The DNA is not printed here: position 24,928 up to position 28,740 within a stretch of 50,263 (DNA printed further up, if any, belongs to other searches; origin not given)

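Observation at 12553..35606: Dispersed, non-canonical type IV filament-like machinery embedded in signalling genes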

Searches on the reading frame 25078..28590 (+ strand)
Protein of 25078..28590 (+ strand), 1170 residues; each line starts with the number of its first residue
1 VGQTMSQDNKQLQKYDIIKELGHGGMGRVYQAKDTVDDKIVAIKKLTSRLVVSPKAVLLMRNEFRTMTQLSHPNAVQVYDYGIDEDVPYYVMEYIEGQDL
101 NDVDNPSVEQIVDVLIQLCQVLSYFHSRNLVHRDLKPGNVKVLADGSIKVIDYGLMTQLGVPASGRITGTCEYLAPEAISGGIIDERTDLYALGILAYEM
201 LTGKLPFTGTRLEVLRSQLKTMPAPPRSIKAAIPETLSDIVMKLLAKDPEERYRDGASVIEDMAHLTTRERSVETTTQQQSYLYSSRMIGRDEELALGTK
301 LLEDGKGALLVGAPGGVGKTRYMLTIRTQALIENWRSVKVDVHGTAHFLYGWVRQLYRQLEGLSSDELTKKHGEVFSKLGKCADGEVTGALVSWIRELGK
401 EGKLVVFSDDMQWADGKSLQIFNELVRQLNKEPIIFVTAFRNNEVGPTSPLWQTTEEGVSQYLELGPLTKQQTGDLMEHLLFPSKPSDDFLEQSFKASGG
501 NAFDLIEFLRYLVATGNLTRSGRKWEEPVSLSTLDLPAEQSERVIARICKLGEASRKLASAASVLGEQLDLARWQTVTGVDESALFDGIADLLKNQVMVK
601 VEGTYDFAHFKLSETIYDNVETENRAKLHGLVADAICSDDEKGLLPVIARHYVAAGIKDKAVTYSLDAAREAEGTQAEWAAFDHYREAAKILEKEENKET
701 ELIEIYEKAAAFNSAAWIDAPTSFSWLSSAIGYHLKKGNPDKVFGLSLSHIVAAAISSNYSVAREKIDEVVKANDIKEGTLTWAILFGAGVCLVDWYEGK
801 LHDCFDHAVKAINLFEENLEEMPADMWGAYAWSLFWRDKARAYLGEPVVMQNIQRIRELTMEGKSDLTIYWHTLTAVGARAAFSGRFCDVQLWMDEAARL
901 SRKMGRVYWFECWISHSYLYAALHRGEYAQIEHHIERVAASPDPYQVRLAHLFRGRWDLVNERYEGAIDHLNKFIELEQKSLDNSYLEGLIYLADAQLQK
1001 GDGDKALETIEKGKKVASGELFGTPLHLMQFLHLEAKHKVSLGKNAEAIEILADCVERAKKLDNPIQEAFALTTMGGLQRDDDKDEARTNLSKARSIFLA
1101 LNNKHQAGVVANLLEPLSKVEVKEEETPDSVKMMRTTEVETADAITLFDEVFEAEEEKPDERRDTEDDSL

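Call 4: search_protein_families(library=pfam, proteins=[window:25078-28590:+], max_evalue=0.01)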
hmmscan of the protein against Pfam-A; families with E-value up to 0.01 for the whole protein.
window:25078-28590:+ (1170 aa): 9 families
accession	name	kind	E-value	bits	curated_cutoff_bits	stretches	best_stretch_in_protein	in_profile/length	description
PF00069.31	Pkinase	-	3.5e-47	161.4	31.7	1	15-253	1-252/263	Protein kinase domain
PF07714.23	PK_Tyr_Ser-Thr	-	1.2e-32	113.7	23.1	1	17-253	3-249/258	Protein tyrosine and serine/threonine kinase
PF13191.12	AAA_16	-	2.7e-11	44.7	32.6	1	288-437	2-167/167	AAA ATPase domain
PF03109.22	ABC1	-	4.6e-07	29.7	22.9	1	90-159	145-217/244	ABC1 atypical kinase-like domain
PF01636.29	APH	-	4.2e-05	23.8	23.2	0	19-127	3-109/239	Phosphotransferase enzyme family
PF13424.12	TPR_12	-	7.7e-05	23.2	30.1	0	1040-1098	14-75/77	Tetratricopeptide repeat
PF13401.12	AAA_22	-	0.0035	18.1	27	0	305-433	4-115/130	AAA domain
PF14559.12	TPR_19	-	0.0046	17.7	25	0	962-1013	5-51/68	Tetratricopeptide repeat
PF17874.7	TPR_MalT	-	0.0062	16.3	45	0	872-1055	41-228/336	MalT-like TPR region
